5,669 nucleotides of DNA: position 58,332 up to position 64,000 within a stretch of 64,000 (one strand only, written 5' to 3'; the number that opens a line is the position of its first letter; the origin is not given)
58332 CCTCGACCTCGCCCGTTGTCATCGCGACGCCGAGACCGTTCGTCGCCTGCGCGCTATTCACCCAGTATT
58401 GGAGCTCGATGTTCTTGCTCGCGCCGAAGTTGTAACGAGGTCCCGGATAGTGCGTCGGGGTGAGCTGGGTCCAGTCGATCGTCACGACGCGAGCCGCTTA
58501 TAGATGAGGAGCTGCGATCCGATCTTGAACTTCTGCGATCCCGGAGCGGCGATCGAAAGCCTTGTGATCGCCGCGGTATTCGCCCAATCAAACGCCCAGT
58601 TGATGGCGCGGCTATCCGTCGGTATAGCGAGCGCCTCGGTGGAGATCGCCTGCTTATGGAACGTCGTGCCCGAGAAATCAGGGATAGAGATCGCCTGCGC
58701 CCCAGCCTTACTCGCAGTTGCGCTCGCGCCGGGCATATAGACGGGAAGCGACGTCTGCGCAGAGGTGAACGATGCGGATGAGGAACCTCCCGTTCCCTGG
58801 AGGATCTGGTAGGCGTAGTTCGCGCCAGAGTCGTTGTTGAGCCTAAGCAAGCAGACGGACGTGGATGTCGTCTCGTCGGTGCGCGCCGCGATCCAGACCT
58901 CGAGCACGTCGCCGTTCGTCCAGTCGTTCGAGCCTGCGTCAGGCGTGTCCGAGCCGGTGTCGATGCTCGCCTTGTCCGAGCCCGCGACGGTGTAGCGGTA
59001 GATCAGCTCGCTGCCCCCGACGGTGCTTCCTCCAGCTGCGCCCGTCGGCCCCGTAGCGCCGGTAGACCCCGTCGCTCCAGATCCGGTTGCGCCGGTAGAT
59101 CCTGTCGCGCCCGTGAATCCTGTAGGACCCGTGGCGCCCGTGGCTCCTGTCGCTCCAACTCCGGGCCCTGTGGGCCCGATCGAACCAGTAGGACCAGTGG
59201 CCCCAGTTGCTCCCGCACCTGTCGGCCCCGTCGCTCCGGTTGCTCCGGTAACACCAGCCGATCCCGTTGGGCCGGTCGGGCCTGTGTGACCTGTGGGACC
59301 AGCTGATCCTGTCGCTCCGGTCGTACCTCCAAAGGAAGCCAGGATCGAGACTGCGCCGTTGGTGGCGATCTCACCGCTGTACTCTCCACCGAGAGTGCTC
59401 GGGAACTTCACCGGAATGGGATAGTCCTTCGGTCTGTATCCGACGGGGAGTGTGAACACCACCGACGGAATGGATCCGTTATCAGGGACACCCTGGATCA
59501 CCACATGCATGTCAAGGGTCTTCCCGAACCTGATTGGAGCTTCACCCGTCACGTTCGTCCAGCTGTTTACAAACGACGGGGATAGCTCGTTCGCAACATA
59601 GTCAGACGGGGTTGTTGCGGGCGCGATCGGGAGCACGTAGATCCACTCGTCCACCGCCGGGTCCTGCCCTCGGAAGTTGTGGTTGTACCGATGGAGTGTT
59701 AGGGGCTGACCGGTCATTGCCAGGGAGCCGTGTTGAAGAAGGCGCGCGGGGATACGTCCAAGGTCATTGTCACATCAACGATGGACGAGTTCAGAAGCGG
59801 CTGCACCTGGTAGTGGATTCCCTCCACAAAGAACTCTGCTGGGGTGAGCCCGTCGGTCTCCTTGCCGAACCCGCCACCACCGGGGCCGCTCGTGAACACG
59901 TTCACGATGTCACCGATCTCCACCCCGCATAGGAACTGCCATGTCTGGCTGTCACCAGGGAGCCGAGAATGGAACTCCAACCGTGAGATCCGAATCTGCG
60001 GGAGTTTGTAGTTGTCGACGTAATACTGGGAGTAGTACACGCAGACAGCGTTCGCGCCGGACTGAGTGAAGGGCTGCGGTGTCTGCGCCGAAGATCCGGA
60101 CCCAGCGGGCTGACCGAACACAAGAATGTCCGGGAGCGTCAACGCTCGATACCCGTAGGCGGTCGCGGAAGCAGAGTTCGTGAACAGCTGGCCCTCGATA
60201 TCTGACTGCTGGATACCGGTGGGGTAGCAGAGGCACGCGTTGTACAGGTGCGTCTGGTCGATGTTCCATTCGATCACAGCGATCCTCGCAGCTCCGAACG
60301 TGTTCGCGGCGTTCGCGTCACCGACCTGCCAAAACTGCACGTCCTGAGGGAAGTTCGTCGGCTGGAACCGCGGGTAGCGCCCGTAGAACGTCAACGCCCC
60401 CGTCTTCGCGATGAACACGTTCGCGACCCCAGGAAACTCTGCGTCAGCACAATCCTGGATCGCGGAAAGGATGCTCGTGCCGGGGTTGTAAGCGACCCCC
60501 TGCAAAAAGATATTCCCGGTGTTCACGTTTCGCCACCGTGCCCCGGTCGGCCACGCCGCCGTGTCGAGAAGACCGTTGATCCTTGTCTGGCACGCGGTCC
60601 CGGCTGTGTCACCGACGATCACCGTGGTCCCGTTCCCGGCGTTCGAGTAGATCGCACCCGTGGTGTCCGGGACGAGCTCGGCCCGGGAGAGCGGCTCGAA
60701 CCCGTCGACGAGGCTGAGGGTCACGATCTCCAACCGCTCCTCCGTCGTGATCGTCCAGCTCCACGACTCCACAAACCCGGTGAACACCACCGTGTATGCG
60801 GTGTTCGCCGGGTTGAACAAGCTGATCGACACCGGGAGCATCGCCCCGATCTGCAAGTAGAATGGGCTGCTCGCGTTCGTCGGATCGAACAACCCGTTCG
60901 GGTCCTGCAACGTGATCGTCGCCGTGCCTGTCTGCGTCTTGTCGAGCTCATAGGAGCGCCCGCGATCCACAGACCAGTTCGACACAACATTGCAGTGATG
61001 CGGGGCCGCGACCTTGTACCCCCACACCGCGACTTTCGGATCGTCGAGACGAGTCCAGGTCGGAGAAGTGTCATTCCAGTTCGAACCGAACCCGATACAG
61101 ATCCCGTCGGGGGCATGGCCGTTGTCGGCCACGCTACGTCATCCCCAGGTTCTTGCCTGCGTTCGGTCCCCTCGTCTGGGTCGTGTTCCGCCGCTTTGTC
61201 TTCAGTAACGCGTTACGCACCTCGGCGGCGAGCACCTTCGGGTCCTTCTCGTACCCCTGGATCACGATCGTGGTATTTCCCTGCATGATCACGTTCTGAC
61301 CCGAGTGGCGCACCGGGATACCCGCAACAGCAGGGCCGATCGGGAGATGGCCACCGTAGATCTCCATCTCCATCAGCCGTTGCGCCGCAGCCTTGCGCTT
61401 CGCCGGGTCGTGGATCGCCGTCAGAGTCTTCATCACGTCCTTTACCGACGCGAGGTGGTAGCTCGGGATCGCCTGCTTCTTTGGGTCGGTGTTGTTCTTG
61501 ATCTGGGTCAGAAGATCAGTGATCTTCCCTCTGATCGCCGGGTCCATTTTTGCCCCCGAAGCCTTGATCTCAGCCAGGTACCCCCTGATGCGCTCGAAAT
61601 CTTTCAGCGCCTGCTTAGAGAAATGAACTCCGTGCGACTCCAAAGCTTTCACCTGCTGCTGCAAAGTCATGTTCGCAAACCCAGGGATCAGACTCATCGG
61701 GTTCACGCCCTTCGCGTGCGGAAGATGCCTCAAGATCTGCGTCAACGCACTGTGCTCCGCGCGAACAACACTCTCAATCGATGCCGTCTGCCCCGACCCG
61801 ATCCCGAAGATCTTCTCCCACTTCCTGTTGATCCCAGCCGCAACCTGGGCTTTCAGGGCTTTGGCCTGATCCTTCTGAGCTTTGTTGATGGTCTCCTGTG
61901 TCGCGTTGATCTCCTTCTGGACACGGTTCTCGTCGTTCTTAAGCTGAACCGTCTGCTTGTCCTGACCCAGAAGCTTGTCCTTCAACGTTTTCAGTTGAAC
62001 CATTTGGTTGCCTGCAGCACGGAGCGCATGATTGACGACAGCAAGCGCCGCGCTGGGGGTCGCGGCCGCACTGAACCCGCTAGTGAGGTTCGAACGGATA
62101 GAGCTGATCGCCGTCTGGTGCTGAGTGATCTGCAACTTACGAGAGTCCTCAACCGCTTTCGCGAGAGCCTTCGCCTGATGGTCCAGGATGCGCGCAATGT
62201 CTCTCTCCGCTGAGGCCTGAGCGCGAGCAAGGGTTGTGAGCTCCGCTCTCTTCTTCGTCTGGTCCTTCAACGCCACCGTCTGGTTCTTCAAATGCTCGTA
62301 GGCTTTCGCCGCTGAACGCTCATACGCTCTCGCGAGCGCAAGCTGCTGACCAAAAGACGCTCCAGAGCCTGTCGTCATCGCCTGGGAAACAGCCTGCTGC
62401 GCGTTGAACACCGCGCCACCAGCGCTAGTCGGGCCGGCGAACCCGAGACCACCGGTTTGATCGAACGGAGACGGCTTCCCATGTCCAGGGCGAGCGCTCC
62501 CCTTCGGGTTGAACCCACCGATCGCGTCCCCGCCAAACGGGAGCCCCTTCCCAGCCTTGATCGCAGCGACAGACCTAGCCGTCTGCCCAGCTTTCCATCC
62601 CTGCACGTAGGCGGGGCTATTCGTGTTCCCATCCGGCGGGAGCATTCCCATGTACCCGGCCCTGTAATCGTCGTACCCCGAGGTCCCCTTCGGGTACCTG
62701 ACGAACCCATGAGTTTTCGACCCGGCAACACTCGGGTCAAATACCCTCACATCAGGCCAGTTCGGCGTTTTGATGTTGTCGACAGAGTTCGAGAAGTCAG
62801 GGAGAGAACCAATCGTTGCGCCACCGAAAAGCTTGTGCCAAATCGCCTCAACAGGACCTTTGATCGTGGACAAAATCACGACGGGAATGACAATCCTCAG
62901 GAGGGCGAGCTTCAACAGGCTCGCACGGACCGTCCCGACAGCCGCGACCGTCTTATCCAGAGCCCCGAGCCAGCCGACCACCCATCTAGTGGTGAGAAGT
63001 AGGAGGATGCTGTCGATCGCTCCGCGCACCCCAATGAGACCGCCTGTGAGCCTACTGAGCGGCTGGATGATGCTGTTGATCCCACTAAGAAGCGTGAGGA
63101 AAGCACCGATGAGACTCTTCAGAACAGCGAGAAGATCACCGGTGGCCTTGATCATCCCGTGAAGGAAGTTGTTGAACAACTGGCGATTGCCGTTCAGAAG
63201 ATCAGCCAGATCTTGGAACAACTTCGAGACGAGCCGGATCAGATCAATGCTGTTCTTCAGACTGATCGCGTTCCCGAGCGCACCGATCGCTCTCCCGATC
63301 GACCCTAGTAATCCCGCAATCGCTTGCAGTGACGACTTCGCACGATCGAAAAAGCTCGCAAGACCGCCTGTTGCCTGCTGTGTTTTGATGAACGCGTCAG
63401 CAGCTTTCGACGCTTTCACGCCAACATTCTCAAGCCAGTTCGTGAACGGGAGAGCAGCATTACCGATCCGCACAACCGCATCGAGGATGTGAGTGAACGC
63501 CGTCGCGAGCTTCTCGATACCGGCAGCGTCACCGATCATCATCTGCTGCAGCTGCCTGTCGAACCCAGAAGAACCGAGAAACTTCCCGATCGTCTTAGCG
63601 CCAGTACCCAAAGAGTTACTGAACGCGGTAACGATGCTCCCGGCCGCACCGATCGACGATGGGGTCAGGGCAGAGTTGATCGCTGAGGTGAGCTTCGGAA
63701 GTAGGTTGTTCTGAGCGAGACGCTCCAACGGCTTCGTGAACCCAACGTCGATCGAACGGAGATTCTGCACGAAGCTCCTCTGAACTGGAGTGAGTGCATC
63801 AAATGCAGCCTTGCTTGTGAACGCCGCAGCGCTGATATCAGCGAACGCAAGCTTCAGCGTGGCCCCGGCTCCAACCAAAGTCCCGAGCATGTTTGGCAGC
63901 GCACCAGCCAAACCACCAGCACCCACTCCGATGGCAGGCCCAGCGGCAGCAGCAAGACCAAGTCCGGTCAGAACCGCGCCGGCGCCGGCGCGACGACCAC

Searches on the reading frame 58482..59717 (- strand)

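Call 85: search_protein_families(library=phrogs, proteins=[window:58482-59717:-], max_evalue=0.00001)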
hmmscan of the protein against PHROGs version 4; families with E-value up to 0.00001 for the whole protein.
window:58482-59717:- (411 aa): 10 families
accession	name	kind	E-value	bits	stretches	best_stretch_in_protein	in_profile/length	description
phrog_5073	-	tail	7.3e-23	82.4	1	130-362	260-459/519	tail fiber protein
phrog_8745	-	tail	1.5e-21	76.5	1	115-341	1383-1618/1803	tail fiber protein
phrog_6320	-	tail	3.2e-16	60.3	1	131-261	104-246/745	tail fiber protein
phrog_819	-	tail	1.2e-12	47.9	1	107-231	454-585/1024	tail protein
phrog_30509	-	tail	6.7e-11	42.8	0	188-245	69-127/254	collagen like minor tail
phrog_29268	-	unknown function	9.4e-11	41.6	1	130-232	429-539/653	-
phrog_28263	-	tail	1.3e-09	36.9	1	128-347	616-827/1400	tail fiber protein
phrog_3420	-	unknown function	8.5e-09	34.5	1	114-237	203-333/929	-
phrog_1806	-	tail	8.9e-09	36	1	131-244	124-245/276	collagen like minor tail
phrog_366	-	tail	2.3e-08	34.9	0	169-270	318-410/474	tail fiber protein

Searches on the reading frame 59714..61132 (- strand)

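Call 85: search_protein_families(library=phrogs, proteins=[window:59714-61132:-], max_evalue=0.00001)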
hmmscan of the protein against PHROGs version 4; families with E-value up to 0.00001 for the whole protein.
window:59714-61132:- (472 aa): 1 family
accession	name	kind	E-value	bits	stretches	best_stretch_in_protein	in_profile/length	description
phrog_5313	-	unknown function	3.4e-12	46.3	1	51-182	171-307/1052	-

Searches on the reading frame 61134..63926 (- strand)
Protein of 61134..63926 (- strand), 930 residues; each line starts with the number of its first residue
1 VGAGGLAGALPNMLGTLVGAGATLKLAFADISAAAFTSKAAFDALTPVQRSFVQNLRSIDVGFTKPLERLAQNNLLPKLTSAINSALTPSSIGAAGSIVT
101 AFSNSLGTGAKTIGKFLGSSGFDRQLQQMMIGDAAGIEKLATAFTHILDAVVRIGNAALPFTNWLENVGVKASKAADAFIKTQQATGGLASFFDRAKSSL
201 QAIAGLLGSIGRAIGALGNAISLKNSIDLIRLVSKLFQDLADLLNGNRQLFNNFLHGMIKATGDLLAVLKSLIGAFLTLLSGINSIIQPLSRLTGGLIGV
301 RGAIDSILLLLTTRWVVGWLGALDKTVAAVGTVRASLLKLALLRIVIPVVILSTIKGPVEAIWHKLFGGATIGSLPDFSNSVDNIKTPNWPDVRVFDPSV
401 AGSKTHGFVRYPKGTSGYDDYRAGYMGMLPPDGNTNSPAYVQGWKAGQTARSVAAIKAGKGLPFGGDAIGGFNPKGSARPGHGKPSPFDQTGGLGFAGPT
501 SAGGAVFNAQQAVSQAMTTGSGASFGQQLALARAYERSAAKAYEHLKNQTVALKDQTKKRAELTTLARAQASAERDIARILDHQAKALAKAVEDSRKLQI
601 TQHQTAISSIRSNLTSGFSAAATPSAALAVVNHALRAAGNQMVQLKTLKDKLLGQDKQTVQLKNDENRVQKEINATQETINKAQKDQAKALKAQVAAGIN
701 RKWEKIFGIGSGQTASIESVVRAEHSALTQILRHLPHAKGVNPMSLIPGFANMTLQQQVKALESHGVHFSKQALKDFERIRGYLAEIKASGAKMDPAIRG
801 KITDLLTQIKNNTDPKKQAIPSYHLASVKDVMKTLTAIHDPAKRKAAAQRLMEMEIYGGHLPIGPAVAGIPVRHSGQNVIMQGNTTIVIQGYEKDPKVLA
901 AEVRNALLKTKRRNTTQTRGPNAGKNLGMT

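Call 85: search_protein_families(library=phrogs, proteins=[window:61134-63926:-], max_evalue=0.00001)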
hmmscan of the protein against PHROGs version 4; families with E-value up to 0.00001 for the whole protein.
window:61134-63926:- (930 aa): 1 family
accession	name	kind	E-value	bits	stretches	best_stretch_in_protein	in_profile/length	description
phrog_305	-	tail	7.7e-08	32.4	1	4-339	175-477/1001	tail length tape measure protein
